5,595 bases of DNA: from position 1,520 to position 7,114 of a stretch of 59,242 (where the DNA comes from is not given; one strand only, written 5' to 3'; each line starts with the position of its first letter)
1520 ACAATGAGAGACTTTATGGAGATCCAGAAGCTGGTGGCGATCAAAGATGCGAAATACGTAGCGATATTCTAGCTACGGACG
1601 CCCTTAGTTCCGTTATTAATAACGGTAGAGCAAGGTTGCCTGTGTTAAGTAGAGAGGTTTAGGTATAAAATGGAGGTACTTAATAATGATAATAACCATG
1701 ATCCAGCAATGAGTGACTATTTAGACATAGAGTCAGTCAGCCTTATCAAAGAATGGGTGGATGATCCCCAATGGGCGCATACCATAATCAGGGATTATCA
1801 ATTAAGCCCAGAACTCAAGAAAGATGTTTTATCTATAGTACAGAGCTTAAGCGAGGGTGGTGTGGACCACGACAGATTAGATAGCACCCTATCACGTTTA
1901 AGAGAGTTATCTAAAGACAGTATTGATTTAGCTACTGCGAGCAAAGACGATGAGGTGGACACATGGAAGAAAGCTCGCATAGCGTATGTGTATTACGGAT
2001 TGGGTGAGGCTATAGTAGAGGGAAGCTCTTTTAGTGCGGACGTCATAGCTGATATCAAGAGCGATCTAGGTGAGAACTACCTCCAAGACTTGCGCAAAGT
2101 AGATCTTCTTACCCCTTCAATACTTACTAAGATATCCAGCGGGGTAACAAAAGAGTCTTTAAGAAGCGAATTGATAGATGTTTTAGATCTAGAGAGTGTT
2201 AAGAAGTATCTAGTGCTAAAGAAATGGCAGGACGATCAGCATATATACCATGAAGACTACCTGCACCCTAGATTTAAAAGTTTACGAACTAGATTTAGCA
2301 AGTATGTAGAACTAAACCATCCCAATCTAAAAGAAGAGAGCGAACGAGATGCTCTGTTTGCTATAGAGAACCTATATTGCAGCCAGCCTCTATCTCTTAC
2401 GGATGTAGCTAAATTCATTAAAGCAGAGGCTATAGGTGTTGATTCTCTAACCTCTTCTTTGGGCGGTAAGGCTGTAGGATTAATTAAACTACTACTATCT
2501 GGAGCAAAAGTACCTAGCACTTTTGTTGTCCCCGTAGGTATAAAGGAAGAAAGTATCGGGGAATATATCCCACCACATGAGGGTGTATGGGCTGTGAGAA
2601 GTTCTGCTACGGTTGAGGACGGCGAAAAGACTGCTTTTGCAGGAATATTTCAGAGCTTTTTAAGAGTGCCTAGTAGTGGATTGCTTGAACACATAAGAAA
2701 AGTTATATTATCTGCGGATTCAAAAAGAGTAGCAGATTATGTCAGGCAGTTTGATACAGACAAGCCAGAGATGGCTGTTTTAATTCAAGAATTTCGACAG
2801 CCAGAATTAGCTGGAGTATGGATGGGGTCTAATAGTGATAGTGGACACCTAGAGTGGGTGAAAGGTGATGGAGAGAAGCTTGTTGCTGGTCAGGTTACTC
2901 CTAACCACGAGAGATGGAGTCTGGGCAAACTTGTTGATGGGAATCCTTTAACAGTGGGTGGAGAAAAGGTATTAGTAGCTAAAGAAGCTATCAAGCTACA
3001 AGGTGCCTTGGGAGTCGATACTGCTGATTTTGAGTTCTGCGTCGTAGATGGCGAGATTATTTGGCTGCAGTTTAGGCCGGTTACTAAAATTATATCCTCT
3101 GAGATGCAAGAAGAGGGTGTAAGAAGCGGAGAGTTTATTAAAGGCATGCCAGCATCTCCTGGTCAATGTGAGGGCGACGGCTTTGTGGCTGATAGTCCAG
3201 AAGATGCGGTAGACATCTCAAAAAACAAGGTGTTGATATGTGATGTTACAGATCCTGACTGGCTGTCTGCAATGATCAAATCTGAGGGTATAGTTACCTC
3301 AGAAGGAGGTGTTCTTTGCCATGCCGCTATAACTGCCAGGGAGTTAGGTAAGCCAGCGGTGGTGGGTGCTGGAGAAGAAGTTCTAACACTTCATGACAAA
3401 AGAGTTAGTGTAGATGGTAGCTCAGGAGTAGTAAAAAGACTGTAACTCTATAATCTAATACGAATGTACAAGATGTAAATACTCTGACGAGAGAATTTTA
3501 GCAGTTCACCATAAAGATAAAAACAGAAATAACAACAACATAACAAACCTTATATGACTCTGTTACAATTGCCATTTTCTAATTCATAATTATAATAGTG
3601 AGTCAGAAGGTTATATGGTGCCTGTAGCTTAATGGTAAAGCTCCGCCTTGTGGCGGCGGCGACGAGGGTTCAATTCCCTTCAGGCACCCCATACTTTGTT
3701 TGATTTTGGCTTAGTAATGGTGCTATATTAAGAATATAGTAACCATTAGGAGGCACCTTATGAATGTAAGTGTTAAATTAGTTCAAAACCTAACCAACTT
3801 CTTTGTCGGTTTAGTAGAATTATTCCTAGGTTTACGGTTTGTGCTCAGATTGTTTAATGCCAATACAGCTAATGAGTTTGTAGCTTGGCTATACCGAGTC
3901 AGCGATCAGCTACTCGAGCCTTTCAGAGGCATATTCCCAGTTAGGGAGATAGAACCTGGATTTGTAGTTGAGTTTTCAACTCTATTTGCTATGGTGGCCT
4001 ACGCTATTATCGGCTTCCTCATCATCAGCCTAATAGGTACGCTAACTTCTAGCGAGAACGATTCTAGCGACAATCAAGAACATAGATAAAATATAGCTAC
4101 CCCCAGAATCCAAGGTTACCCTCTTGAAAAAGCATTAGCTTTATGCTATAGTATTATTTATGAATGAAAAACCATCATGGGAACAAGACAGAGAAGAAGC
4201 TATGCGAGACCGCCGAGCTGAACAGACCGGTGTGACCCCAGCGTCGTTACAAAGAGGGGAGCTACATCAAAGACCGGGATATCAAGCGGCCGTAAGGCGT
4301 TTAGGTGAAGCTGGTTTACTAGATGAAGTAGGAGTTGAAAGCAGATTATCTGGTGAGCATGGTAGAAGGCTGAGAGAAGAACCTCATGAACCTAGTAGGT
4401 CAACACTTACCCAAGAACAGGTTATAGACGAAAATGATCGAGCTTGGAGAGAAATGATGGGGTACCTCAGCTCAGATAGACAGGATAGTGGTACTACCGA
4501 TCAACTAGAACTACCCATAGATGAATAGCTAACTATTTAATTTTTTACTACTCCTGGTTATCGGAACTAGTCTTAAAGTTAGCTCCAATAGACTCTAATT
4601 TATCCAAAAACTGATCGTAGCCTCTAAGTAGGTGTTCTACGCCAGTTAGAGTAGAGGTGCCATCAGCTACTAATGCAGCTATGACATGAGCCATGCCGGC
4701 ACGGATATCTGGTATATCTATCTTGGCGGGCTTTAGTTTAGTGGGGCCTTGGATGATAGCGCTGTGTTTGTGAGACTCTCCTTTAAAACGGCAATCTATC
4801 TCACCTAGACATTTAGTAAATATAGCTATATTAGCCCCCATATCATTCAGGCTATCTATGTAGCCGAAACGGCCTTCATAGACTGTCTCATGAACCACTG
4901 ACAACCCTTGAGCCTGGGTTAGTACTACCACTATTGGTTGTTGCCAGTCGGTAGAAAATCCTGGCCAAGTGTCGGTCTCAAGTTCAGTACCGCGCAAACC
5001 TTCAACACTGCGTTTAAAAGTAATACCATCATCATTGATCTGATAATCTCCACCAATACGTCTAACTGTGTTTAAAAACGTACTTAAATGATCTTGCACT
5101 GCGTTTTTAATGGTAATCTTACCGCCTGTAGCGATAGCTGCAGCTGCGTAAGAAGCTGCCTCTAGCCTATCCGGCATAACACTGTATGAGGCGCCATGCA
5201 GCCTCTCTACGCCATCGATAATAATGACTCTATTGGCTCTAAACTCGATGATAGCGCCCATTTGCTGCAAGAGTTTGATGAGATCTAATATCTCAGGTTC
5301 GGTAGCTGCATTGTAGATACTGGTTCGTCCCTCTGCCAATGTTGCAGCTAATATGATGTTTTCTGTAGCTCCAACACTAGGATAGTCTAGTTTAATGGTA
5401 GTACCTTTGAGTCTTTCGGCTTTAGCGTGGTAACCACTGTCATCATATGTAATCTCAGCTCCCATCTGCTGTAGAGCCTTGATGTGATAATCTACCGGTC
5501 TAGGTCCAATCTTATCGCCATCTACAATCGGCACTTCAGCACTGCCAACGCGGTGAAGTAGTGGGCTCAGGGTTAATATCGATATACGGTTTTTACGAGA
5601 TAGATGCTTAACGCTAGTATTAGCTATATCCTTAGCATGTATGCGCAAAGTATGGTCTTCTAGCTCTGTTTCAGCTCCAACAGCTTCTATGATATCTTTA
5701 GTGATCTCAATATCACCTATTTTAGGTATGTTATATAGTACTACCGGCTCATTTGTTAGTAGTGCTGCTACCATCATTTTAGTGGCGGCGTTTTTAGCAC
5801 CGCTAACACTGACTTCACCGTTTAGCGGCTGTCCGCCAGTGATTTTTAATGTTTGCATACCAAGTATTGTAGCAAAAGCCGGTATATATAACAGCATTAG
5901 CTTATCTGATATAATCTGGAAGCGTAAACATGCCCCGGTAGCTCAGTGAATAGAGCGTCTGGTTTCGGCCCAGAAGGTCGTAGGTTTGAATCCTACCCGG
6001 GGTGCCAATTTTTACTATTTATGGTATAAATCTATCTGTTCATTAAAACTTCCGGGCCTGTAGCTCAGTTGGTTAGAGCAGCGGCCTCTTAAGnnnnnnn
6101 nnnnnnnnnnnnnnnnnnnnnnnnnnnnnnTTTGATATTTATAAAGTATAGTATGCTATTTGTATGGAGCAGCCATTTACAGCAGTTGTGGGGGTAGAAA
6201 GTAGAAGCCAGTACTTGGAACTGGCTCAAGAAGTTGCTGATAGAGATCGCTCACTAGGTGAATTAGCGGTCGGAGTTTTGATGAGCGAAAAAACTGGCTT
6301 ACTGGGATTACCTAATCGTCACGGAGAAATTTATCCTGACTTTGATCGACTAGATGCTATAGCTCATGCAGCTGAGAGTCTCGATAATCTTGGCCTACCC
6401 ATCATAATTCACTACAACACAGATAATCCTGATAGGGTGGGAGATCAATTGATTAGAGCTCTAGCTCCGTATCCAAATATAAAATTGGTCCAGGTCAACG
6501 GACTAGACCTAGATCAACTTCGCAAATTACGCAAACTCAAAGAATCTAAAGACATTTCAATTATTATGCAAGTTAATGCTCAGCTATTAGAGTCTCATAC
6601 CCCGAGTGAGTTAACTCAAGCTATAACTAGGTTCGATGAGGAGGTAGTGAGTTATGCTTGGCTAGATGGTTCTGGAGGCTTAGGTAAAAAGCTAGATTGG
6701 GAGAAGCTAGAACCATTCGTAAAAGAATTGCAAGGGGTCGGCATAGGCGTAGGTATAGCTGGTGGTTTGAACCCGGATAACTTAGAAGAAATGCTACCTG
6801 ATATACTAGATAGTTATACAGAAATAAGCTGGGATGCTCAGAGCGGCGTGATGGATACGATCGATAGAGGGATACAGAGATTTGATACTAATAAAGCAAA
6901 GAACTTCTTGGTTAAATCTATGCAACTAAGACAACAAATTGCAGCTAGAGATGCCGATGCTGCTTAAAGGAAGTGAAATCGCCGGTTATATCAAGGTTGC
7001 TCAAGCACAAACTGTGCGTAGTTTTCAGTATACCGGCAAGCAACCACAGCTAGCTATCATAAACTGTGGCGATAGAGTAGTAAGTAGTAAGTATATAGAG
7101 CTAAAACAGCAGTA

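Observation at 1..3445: RiPP-like cassette at the contig edge: KxxxW precursor + radical SAM/SPASM maturase + PEP-synthase-like phosphotransferase, bounded by tRNA-His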

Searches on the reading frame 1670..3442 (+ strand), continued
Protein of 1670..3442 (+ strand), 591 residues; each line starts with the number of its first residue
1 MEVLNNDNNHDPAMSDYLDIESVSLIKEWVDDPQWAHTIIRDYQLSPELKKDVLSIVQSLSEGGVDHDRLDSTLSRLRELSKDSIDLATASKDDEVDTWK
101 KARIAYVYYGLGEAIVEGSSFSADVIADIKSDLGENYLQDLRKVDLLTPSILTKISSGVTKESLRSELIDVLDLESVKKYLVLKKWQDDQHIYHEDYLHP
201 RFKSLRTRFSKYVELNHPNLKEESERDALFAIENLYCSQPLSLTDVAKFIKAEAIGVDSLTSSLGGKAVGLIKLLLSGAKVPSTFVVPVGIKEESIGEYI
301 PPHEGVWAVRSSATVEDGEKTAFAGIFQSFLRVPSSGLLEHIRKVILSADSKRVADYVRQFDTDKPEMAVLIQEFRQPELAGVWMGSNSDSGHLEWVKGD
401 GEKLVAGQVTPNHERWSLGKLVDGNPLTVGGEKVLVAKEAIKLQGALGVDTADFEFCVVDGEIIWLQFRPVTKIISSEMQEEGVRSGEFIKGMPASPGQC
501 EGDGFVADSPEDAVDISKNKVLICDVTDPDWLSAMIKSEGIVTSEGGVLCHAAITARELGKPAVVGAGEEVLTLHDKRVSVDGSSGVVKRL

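Call 44: find_encoding_contigs(protein=P0096, flank=8000, max_places=2)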
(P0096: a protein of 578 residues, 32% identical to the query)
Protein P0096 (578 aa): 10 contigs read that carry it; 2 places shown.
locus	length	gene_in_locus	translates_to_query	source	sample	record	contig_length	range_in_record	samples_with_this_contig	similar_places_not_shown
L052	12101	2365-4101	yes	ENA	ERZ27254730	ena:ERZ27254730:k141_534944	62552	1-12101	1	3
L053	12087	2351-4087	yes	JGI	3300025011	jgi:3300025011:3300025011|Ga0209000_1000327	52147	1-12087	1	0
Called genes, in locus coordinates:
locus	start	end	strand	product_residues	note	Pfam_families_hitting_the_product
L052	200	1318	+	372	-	PF08843:AbiEii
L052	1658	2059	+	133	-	PF01381:HTH_3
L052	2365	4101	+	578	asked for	PF01326:PPDK_N, PF00391:PEP-utilizers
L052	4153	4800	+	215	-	PF00753:Lactamase_B, PF13483:Lactamase_B_3, PF23023:Anti-Pycsar_Apyc1 (faint), PF12706:Lactamase_B_2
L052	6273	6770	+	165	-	-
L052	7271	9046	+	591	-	PF08378:NERD, PF00580:UvrD-helicase (weak), PF13245:AAA_19, PF01443:Viral_helicase1 (faint), PF13361:UvrD_C, PF13538:UvrD_C_2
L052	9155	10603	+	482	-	-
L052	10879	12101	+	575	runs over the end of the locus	PF12161:HsdM_N, PF02384:N6_Mtase, PF07669:Eco57I (weak)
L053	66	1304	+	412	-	PF08843:AbiEii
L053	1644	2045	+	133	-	PF01381:HTH_3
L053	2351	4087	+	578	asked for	PF01326:PPDK_N, PF00391:PEP-utilizers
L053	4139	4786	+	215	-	PF00753:Lactamase_B, PF13483:Lactamase_B_3, PF23023:Anti-Pycsar_Apyc1 (faint), PF12706:Lactamase_B_2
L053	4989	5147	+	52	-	-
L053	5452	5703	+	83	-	-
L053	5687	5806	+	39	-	-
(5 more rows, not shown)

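Call 56: predict_structure(alignment_id=A2)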
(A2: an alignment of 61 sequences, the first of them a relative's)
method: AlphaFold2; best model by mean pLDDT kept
length: 591 residues; sequences in the alignment: 61
mean_pLDDT: 90.2   pTM: 0.88
mean pLDDT of the five models: 90.2, 90.2, 89.3, 88.5, 88.3
residues with pLDDT >= 90: 436; 70-90: 118; 50-70: 19; < 50: 18
segments of 3 or more residues with pLDDT < 50: 1-15
pLDDT, mean of each block of 10 residues (from residue 1): 41 53 93 95 94 96 94 98 98 95 98 97 96 95 89 78 88 96 95 98 98 97 96 93 94 93 95 95 97 96 96 79 83 97 97 88 92 96 92 93 82 92 91 90 94 94 92 63 63 91 94 86 91 91 89 85 94 95 92 89
secondary structure, 60 per line:
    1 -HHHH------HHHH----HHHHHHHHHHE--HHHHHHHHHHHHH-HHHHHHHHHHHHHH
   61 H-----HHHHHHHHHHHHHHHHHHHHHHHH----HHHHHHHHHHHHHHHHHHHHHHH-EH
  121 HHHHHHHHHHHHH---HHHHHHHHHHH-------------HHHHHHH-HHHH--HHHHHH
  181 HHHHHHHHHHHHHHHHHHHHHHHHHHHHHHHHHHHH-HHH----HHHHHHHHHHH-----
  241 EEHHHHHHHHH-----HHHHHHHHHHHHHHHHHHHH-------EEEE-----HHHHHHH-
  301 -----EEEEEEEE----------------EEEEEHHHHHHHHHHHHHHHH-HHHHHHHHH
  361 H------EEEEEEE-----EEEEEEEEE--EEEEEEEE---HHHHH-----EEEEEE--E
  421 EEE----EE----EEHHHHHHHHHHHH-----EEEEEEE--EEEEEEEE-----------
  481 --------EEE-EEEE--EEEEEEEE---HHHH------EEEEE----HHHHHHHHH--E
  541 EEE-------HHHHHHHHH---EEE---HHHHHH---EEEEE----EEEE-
elements in order: H2-5 H12-15 H20-29 H33-45 H47-61 H67-90 H95-117 H120-133 H137-147 H161-167 H169-172 H175-216 H225-235 H243-251 H257-276 E284-287 H293-299 E306-313 E330-334 H335-350 H352-361 E368-374 E380-388 E391-398 H402-406 E412-417 E420-423 H436-447 E453-459 E462-469 E489-491 E493-496 E499-506 H510-513 E520-524 H529-537 E540-543 H551-559 E563-565 H569-574 E578-582 E587-590

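Call 58: fold_search(model_id=the predicted structure, library=pdb)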
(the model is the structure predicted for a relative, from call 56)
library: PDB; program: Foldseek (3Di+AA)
matches with E <= 10: 602; with E <= 0.001: 86
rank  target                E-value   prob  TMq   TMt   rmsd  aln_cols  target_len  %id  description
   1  1kbl                  5.7e-13  1.00  0.42  0.29   7.8       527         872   17  PYRUVATE PHOSPHATE DIKINASE (released 2002-01-30)
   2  5hv3                  7.6e-13  1.00  0.46  0.33  10.5       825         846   12  Rifampin phosphotransferase G527Y mutant in complex with AMPPNP from Listeria monocytogenes (released 2016-03-30)
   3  5hv1                  8.8e-13  1.00  0.33  0.23  14.8       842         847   13  Rifampin phosphotransferase in complex with AMPPNP and rifampin from Listeria monocytogenes (released 2016-03-30)
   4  2r82                  1.3e-11  1.00  0.25  0.18  16.1       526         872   17  Pyruvate phosphate dikinase (PPDK) triple mutant R219E/E271R/S262D adapts a second conformational state (released 2008-01-01)
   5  5lu4_A                1.7e-11  1.00  0.26  0.19  11.5       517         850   18  C4-type pyruvate phosphate dikinase: conformational intermediate of central domain in the swiveling mechanism (released 2017-05-24)
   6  5jvl_A                2.0e-11  1.00  0.24  0.17  14.2       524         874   17  C4-type pyruvate phospate dikinase: nucleotide binding domain with bound ATP analogue (released 2017-04-05)
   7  1ggo                  3.2e-11  1.00  0.41  0.29   6.4       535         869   16  T453A MUTANT OF PYRUVATE, PHOSPHATE DIKINASE (released 2001-01-10)
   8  1dik                  3.2e-11  1.00  0.40  0.28   7.2       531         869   17  PYRUVATE PHOSPHATE DIKINASE (released 1996-04-03)
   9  5lu4_B                4.0e-11  1.00  0.27  0.20  11.4       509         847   18  C4-type pyruvate phosphate dikinase: conformational intermediate of central domain in the swiveling mechanism (released 2017-05-24)
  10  2dik                  8.7e-11  1.00  0.40  0.28   7.1       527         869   17  R337A MUTANT OF PYRUVATE PHOSPHATE DIKINASE (released 1999-09-13)
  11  2x0s                  1.2e-10  1.00  0.35  0.25  10.1       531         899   19  3.0 A RESOLUTION CRYSTAL STRUCTURE OF GLYCOSOMAL PYRUVATE PHOSPHATE DIKINASE FROM TRYPANOSOMA BRUCEI (released 2009-12-29)
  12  5jvj_A                1.3e-10  1.00  0.26  0.19  16.6       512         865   18  C4-type pyruvate phosphate dikinase: different conformational states of the nucleotide binding domain in the dimer (released 2017-04-05)
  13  5jvl_C                2.3e-10  1.00  0.23  0.17  18.8       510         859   17  C4-type pyruvate phospate dikinase: nucleotide binding domain with bound ATP analogue (released 2017-04-05)
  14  5hv2                  3.0e-10  1.00  0.45  0.32  10.9       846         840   12  Rifampin phosphotransferase G527Y mutant from Listeria monocytogenes (released 2016-03-30)
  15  5jvn                  3.3e-10  1.00  0.27  0.20  12.2       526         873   18  C3-type pyruvate phosphate dikinase: intermediate state of the central domain in the swiveling mechanism (released 2017-04-05)
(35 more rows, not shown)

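Call 81: search_protein_families(library=padloc, proteins=[window:1670-3442:+, P0096], max_evalue=0.01)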
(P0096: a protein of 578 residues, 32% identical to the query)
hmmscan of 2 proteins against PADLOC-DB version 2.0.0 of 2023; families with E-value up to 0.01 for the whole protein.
window:1670-3442:+ (591 aa): 0 families

P0096 (578 aa): 0 families

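Call 82: search_protein_families(library=phrogs, proteins=[window:1670-3442:+], max_evalue=0.01)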
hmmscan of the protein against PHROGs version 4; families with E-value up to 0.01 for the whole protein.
window:1670-3442:+ (591 aa): 1 family
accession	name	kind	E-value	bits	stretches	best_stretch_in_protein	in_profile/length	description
phrog_18609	-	other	1.4e-15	57.8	1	489-587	387-495/685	kinase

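Call 86: search_protein_families(library=pfam, proteins=[L049:5887-6183:+], max_evalue=0.001)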
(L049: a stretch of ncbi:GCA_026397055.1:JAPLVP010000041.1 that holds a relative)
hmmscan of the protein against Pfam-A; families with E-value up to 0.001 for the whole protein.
L049:5887-6183:+ (99 aa): 3 families
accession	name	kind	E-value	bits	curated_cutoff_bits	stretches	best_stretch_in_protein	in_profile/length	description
PF12647.12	RNHCP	-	1.2e-23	83.3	24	1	10-91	2-88/90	RNHCP domain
PF08209.17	Sgf11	-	2.3e-06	27.5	26.4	1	10-34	3-27/33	Sgf11 (transcriptional regulation protein)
PF23455.1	DUF7129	-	0.00081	19.5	30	0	11-33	11-33/45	Domain of unknown function (DUF7129)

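Call 87: find_encoding_contigs(protein=P0039, flank=8000, max_places=3)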
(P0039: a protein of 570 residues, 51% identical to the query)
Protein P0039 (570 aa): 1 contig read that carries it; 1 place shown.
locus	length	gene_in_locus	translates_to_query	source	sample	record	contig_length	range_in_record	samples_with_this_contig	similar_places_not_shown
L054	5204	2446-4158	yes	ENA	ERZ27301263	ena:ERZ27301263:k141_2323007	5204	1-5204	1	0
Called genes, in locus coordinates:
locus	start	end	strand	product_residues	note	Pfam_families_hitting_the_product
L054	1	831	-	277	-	?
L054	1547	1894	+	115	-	-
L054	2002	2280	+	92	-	-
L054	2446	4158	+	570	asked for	PF01326:PPDK_N, PF00391:PEP-utilizers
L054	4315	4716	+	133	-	PF01451:LMWPc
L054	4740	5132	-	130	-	-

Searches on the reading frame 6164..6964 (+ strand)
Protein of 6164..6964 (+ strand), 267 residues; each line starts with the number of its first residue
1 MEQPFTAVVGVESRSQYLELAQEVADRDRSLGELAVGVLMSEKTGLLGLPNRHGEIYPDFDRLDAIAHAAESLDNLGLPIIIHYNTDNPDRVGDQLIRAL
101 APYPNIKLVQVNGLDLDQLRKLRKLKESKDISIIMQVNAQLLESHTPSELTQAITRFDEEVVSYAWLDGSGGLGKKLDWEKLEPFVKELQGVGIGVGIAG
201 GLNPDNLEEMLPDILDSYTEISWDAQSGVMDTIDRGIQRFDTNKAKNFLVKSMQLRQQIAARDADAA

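Call 10: search_protein_families(library=ncbifam, proteins=[window:6164-6964:+], max_evalue=0.00001)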
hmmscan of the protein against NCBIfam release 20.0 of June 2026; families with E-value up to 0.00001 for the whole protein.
window:6164-6964:+ (267 aa): 1 family
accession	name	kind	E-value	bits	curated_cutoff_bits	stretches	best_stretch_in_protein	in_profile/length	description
NF002301.0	PRK01222.2-1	equivalog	5.9e-07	29.2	232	1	105-212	77-179/217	phosphoribosylanthranilate isomerase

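Call 92: search_protein_families(library=pfam, proteins=[window:6164-6964:+], max_evalue=0.00001)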
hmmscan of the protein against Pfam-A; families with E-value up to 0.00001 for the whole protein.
window:6164-6964:+ (267 aa): 1 family
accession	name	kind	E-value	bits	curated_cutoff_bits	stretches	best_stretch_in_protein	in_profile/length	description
PF00697.28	PRAI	-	1.3e-08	35.3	22.7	1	107-229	73-176/193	N-(5'phosphoribosyl)anthranilate (PRA) isomerase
